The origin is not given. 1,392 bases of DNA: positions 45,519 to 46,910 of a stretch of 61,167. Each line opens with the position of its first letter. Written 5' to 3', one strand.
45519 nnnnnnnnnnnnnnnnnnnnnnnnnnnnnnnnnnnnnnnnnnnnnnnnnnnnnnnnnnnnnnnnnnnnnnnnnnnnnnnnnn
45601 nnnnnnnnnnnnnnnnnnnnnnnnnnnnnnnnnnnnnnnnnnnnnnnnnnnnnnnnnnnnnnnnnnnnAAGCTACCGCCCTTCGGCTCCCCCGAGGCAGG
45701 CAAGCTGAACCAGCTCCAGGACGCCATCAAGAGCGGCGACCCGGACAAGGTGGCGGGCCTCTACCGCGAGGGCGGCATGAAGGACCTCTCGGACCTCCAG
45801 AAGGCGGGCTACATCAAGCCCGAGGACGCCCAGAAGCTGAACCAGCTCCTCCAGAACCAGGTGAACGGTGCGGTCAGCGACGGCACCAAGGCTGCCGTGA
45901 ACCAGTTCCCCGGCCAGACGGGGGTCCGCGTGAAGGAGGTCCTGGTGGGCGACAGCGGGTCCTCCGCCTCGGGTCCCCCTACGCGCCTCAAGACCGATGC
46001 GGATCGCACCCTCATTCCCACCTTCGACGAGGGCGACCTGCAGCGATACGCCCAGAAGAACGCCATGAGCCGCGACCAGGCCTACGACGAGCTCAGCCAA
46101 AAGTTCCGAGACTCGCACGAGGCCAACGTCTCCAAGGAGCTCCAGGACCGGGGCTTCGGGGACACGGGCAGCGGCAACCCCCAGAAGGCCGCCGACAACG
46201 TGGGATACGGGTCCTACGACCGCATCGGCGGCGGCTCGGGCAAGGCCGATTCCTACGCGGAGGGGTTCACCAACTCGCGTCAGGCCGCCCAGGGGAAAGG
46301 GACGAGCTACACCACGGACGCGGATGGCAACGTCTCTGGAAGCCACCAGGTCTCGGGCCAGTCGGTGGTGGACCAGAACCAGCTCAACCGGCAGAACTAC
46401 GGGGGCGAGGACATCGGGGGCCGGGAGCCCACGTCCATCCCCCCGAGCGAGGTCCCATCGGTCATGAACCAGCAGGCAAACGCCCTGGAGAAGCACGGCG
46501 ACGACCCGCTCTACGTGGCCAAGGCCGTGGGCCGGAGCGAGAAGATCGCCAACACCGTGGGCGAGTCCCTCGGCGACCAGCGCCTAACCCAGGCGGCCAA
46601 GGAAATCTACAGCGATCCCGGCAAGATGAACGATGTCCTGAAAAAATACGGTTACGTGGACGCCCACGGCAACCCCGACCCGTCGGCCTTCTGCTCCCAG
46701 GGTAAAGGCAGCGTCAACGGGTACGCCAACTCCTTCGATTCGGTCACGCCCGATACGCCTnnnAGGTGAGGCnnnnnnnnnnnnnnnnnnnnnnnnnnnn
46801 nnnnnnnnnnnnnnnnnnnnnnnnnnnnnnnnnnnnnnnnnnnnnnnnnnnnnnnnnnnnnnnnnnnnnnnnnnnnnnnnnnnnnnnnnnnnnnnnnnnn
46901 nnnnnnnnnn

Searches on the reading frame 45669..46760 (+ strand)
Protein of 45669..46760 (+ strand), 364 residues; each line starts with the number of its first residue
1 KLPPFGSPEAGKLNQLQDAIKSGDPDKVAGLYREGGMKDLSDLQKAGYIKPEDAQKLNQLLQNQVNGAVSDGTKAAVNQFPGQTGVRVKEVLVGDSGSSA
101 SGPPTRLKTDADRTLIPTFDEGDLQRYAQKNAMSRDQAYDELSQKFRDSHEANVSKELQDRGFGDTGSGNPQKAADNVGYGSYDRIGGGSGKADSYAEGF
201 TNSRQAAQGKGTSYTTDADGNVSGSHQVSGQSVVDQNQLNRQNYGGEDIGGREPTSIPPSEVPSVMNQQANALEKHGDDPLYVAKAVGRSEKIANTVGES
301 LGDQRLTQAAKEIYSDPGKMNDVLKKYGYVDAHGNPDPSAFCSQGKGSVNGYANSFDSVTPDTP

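Call 20: predict_structure(alignment_id=A2)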
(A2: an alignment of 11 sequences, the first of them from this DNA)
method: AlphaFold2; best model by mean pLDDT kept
length: 364 residues; sequences in the alignment: 11
mean_pLDDT: 75.9   pTM: 0.64
mean pLDDT of the five models: 75.9, 73.8, 72.7, 68.5, 67.3
residues with pLDDT >= 90: 72; 70-90: 189; 50-70: 61; < 50: 42
segments of 3 or more residues with pLDDT < 50: 99-104, 187-200, 246-258, 358-364
pLDDT, mean of each block of 10 residues (from residue 1): 82 89 87 81 84 82 87 95 92 68 51 82 92 84 87 90 76 76 55 35 62 86 83 69 51 40 59 76 74 69 87 80 92 90 89 65 31
secondary structure, 60 per line:
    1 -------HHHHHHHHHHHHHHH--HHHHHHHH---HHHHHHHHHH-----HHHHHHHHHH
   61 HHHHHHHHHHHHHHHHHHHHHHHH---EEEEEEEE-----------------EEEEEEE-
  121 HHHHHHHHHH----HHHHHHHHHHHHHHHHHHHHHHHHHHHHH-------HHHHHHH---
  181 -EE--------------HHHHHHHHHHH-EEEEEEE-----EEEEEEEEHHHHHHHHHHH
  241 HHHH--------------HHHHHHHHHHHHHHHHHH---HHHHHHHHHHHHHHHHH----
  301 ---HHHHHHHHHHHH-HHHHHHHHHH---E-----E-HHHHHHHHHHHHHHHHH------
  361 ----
elements in order: H8-22 H25-32 H36-45 H51-84 E88-95 E113-119 H121-130 H135-163 H171-177 H198-208 E210-216 E222-229 H230-244 H259-276 H280-296 H304-315 H317-326 H338-354

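Call 22: fold_search(model_id=the predicted structure, library=pdb)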
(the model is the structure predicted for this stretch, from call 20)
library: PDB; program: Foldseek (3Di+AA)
matches with E <= 10: 103; with E <= 0.001: 0
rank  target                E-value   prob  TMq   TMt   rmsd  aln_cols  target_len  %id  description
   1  9mg8_B                2.9e-01  0.07  0.11  0.11  25.3       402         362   11  Crystal Structure of b-iTHR-110 (released 2025-12-17)
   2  1yc9                  6.9e-01  0.06  0.14  0.12  30.6       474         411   10  The crystal structure of the outer membrane protein VceC from the bacterial pathogen Vibrio cholerae at 1.8 resolution (released 2005-03-01)
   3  5xny                  9.4e-01  0.07  0.13  0.11  26.0       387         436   10  Crystal structure of CreD (released 2018-03-14)
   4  6swu_C                1.0e+00  0.08  0.16  0.19  17.6       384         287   12  Crystal structure of the TPR domain of KLC1 in complex with an engineered high-affinity cargo peptide. (released 2020-09-30)
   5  9j4p_B                1.3e+00  0.08  0.17  0.15  18.2       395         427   11  Regulatory domain and kinase domain of ALPK1 protein (released 2025-07-30)
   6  5ot4_A                1.4e+00  0.04  0.13  0.08  19.2       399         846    8  Structure of the Legionella pneumophila effector RidL (1-866) (released 2017-12-13)
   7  8s05_B                1.5e+00  0.21  0.15  0.15  15.0       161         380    9  ArnAB complex an archaeal ortholog of the Sec23/24 core motif (released 2025-10-29)
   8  8zd3_C                1.5e+00  0.08  0.17  0.15  18.0       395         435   10  Crystal structure of ALPK1-N+K in complex with CDP-heptose (released 2025-05-07)
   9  6swu_A                1.5e+00  0.08  0.17  0.19  16.5       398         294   10  Crystal structure of the TPR domain of KLC1 in complex with an engineered high-affinity cargo peptide. (released 2020-09-30)
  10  5iuy_C                1.6e+00  0.02  0.11  0.08  33.0       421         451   10  Structural insights of the outer-membrane channel OprN (released 2016-07-06)
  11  8s05_A                1.8e+00  0.16  0.15  0.14  15.3       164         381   10  ArnAB complex an archaeal ortholog of the Sec23/24 core motif (released 2025-10-29)
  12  6nr7                  1.8e+00  0.08  0.18  0.08  20.2       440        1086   12  Rerefinement of chicken vinculin (released 2020-01-29)
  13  7xr6_A                1.8e+00  0.02  0.10  0.09  26.5       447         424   10  Structure of human excitatory amino acid transporter 2 (EAAT2) in complex with WAY-213613 (released 2022-06-22)
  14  4evf                  1.9e+00  0.06  0.15  0.17  24.2       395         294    9  Crystal structure of apo alpha-1 giardin (released 2012-07-25)
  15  4tql_B                1.9e+00  0.04  0.10  0.14  31.6       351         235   10  Computationally designed three helix bundle (released 2014-10-15)
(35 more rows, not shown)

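Call 23: search_protein_representatives(alignment_id=A2)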
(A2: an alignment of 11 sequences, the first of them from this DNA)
Query: 11 sequences, 349 profile positions. Proteins with E-value up to 0.001 (for the whole library): 141; up to 1e-10: 131; up to 1e-30: 107. The best 141 are listed.
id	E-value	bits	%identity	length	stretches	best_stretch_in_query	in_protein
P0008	1.0e-192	656.5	-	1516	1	1-349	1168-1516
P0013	9.7e-188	640.2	-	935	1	1-348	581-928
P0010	1.4e-165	567.3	-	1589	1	1-347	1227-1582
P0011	3.2e-145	500.4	-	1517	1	2-347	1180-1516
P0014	2.8e-132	457.8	-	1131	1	2-347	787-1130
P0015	4.0e-131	454.0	-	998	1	6-347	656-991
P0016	2.9e-130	451.2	-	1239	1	7-348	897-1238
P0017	1.9e-124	432.1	-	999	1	5-346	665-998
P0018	3.3e-111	388.5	-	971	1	3-344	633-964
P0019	4.6e-108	378.2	-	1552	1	24-345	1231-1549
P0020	7.7e-107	374.2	-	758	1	9-344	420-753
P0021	4.7e-101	355.1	-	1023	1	2-321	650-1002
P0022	1.1e-98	347.3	-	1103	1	1-296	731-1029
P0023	3.5e-98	345.7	-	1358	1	7-346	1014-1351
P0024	8.3e-91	321.4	-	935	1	7-343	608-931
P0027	1.1e-85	304.6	-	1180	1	5-347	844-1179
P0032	1.9e-79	284.1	-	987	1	3-321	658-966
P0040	5.0e-70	253.1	-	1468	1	2-315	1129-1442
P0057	8.9e-59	216.1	-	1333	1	23-291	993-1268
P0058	9.3e-59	216.0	-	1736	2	22-235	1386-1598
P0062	2.3e-58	214.7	-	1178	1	2-322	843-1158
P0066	2.2e-56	208.2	-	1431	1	10-308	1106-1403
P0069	5.7e-55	203.6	-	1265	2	23-234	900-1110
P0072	1.7e-54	202.0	-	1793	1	12-324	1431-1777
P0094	8.4e-47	176.7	-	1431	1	13-321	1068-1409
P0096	1.9e-46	175.6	-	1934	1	24-335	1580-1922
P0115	3.2e-32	128.8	-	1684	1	16-321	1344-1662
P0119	3.5e-28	115.5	-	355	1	16-321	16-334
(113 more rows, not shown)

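Call 28: search_protein_families(library=pfam, proteins=[P0016, P0032, P0072, P0096, P0058, P0094], max_evalue=0.01)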
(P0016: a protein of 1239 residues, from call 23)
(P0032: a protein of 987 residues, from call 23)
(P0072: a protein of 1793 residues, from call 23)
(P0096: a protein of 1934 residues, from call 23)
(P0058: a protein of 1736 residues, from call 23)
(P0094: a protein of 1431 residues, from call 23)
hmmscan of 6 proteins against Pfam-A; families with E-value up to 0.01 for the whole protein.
P0016 (1239 aa): 0 families

P0032 (987 aa): 0 families

P0072 (1793 aa): 0 families

P0096 (1934 aa): 0 families

P0058 (1736 aa): 10 families
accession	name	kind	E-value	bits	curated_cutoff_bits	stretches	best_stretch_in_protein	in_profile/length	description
PF19190.6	BACON_2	-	7.8e-47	157.6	25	6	491-566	20-93/94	Viral BACON domain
PF22544.2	HYDIN_VesB_CFA65-like_Ig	-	3.4e-29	101.5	25.5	3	172-254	21-97/100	HYDIN/CFA65/VesB-like, Ig-like domain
PF22076.2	Cep192_D6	-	2.6e-21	76.2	35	2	474-558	6-94/101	Cep192 domain 6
PF24507.1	Ig_CFAP65_4th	-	3.6e-15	56.6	27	1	596-642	2-50/76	CFAP65, fourth Ig-like domain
PF13004.13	BACON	-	1.5e-13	50.9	25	1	508-565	5-57/61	Putative binding domain, N-terminal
PF00635.32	Motile_Sperm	-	3.7e-12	46.5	25.9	2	594-644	22-73/109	MSP (Major sperm protein) domain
PF22067.2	Cep192_D3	-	9.5e-12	45.3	27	0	490-552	19-85/99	Cep192 domain 3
PF21310.3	OCRL-like_ASH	-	1e-09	38.9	27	0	173-225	18-71/109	Inositol polyphosphate 5-phosphatase OCRL-like, ASH domain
PF07610.17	DUF1573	-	5.8e-09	36.3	26.1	0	490-568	19-98/98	Protein of unknown function (DUF1573)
PF25249.1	Ig_CFAP65_7th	-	0.0045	17.2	28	0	597-642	25-73/120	CFAP65, seventh Ig-like domain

P0094 (1431 aa): 0 families

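Call 38: search_solved_structures(query=A4, max_evalue=10, show_alignments=2)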
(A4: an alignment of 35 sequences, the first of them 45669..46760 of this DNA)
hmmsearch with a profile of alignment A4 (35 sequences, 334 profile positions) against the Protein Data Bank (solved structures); distinct sequences matched with E-value up to 10: 8.
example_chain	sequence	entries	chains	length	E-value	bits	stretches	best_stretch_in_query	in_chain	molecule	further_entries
6y1h_A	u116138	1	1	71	0.092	15.1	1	5-62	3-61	Competence protein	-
21gi_A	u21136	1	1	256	0.33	13.3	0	267-317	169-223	A designed protein Three-twist Knot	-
13de_F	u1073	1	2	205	0.54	12.6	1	237-323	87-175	Ewing's tumor-associated antigen 1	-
9zd3_F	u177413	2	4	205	0.56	12.6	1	237-323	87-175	Ewing's tumor-associated antigen 1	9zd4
8qaf_A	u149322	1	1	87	0.72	12.2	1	259-313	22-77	sc-apCC-8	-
1y74_A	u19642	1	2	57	0.92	11.8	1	36-73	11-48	lin 7 homolog b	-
7x34_C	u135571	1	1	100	1.2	11.5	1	249-315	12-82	Zuotin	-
4f0r_A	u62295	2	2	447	1.6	11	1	22-75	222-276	5-methylthioadenosine/S-adenosylhomocysteine deaminase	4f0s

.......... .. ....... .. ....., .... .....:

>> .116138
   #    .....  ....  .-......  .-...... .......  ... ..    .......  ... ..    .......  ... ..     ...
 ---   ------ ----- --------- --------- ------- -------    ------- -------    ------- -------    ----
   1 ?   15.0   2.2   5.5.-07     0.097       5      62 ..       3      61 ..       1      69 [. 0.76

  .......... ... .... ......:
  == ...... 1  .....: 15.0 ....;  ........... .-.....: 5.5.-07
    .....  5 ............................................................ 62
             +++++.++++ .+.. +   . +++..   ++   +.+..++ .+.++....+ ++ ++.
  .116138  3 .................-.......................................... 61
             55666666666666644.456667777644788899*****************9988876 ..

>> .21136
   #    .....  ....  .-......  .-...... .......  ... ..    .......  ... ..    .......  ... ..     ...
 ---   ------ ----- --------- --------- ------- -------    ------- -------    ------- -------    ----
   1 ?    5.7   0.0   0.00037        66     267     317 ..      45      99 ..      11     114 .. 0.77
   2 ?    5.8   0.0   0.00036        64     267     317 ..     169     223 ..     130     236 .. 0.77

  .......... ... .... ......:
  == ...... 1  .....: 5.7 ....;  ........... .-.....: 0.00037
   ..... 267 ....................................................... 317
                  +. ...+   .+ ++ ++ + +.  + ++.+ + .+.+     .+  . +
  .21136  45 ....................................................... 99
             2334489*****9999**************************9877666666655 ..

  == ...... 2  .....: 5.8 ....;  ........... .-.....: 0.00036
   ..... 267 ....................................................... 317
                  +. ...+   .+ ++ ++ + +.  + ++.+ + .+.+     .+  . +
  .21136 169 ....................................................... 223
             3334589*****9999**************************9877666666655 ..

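Call 39: find_homologous_proteins(query=A4, max_evalue=0.00001)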
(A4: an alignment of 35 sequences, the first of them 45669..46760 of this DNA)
Query A4 (35 sequences) (364 aa, profile of the alignment): 6 proteins with E <= 0.00001 among 8000 candidates.
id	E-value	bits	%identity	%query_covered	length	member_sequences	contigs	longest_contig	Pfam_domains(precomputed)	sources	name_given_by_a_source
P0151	3.7e-114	399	40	98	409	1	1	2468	-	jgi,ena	jgi:hypothetical protein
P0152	3.0e-111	390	60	90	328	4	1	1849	-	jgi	-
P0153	3.4e-90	321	50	76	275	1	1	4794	-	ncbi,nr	ncbi:MAG: hypothetical protein GX173_13760 [Ruminococcaceae bacterium]|nr:hypothetical protein [Osci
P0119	6.5e-82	293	29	85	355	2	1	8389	-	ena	-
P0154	5.0e-49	185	58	56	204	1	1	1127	-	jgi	jgi:hypothetical protein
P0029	4.5e-46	176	60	57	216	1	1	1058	-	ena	-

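Call 40: predict_structure(alignment_id=A4)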
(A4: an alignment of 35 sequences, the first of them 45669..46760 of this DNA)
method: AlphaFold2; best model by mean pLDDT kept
length: 364 residues; sequences in the alignment: 35
mean_pLDDT: 92.8   pTM: 0.91
mean pLDDT of the five models: 92.8, 92.6, 91.9, 91.3, 91.2
residues with pLDDT >= 90: 305; 70-90: 39; 50-70: 16; < 50: 4
segments of 3 or more residues with pLDDT < 50: 362-364
pLDDT, mean of each block of 10 residues (from residue 1): 90 97 97 94 96 97 98 98 98 93 93 97 98 96 97 97 79 89 81 72 94 96 98 96 88 87 91 95 96 93 96 97 98 98 97 80 47
secondary structure, 60 per line:
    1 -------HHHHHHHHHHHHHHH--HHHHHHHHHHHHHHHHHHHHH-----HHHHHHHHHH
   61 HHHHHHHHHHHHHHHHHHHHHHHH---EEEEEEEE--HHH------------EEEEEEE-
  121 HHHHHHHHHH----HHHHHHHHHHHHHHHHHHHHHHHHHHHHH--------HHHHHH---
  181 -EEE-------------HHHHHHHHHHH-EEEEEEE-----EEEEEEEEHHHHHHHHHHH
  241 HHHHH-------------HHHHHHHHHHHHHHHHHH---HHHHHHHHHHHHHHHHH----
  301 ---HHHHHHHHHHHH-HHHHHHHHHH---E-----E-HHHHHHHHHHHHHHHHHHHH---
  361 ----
elements in order: H8-22 H25-45 H51-84 E88-95 E113-119 H121-130 H135-163 H172-177 E182-184 H198-208 E210-216 E222-229 H230-245 H259-276 H280-296 H304-315 H317-326 H338-357

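Call 42: fold_search(model_id=the predicted structure, library=pdb)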
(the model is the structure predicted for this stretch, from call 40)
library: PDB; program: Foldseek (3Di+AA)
matches with E <= 10: 96; with E <= 0.001: 0
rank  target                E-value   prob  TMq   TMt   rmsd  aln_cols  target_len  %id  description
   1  9mg8_B                4.2e-01  0.08  0.14  0.14  23.7       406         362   10  Crystal Structure of b-iTHR-110 (released 2025-12-17)
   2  8v3b_a                5.8e-01  0.09  0.13  0.13  20.4       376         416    9  Computational Designed Nanocage O43_129_+4 (released 2024-03-13)
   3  2lch_MODEL_1_A        8.3e-01  0.38  0.15  0.33   7.5       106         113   14  Solution NMR Structure of a Protein With a Redesigned Hydrophobic Core, Northeast Structural Genomics Consorti (released 2011-05-25)
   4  6fv0_A                9.5e-01  0.07  0.14  0.16  20.3       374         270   10  Crystal structure of the TPR domain of KLC1 in complex with the C-terminal peptide of torsinA (released 2018-03-28)
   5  8cwy_A                1.0e+00  0.08  0.13  0.11  18.6       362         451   10  Accurate computational design of genetically encoded 3D protein crystals (released 2023-11-01)
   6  9oug_B                1.0e+00  0.06  0.12  0.11  24.2       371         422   10  Influenza A Virus Nucleoprotein(8-498)NP complex with rac-5-(4-(((2R,6R)-6-(methoxymethyl)-6-methyl-1,4-dioxan-2-yl)me (released 2025-08-06)
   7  6jyj_B                1.0e+00  0.14  0.23  0.24  14.7       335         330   10  Crystal structure of FAM46B (TENT5B) (released 2020-03-04)
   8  6g3d                  1.2e+00  0.03  0.12  0.10  29.1       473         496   10  Crystal structure of Native EDDS lyase (released 2018-05-16)
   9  1xwo_B                1.3e+00  0.03  0.13  0.11  30.1       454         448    9  crystal structrue of goose delta crystallin (released 2005-10-18)
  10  1k62_A                1.4e+00  0.02  0.12  0.10  29.6       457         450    9  Crystal Structure of the Human Argininosuccinate Lyase Q286R Mutant (released 2002-02-01)
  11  5xny                  1.4e+00  0.06  0.13  0.11  24.4       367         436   10  Crystal structure of CreD (released 2018-03-14)
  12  1k62_B                1.6e+00  0.02  0.12  0.10  29.8       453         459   11  Crystal Structure of the Human Argininosuccinate Lyase Q286R Mutant (released 2002-02-01)
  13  4lew_A                1.7e+00  0.06  0.20  0.20  18.1       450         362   10  Structure of human cGAS (released 2013-12-25)
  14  9ouc_A                1.7e+00  0.06  0.15  0.13  22.8       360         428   10  Influenza A Virus Nucleoprotein(8-498)NP complex with 5-(4-(morpholinomethyl)phenyl)-2-oxo-6-(trifluoromethyl)-1,2-dih (released 2025-08-06)
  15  6g3i                  2.1e+00  0.02  0.12  0.10  29.6       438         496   13  Crystal structure of EDDS lyase in complex with N-(2-aminoethyl)aspartic acid (AEAA) (released 2018-05-16)
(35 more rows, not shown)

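Call 43: search_protein_families(library=pfam, alignment_id=A4, max_evalue=10)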
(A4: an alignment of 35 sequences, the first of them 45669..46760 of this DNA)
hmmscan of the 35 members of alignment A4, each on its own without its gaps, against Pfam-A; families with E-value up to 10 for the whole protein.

A. member 1, window:45669-46760:+ (364 aa): 0 families

B. families by the number of members that match (of 35 scanned): 44 families (the first 25 are shown)
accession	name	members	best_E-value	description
PF22798.2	DUF5817_CT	5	0.001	DUF5817, C-terminal domain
PF20616.4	Caps_syn_GfcC_N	2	0.11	Capsule biosynthesis GfcC, N-terminal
PF01442.23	Apolipoprotein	1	0.017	Apolipoprotein A1/A4/E domain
PF06527.16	TniQ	1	0.028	TniQ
PF15107.11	FAM216B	1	0.031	FAM216B protein family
PF03544.19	TonB_C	1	0.039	Gram-negative bacterial TonB protein C-terminal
PF13031.12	DUF3892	1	0.055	Protein of unknown function (DUF3892)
PF01145.31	Band_7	1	0.063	SPFH domain / Band 7 family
PF16614.10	RhoGEF67_u2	1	0.082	Unstructured region two on RhoGEF 6 and 7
PF04723.20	GRDA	1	0.093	Glycine reductase complex selenoprotein A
PF07306.16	DUF1455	1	0.097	Protein of unknown function (DUF1455)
PF04546.19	Sigma70_ner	1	0.1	Sigma-70, non-essential region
PF17830.6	STI1-HOP_DP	1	0.11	STI1/HOP, DP domain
PF11827.13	DUF3347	1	0.11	Protein of unknown function (DUF3347)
PF09312.16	SurA_N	1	0.12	SurA N-terminal domain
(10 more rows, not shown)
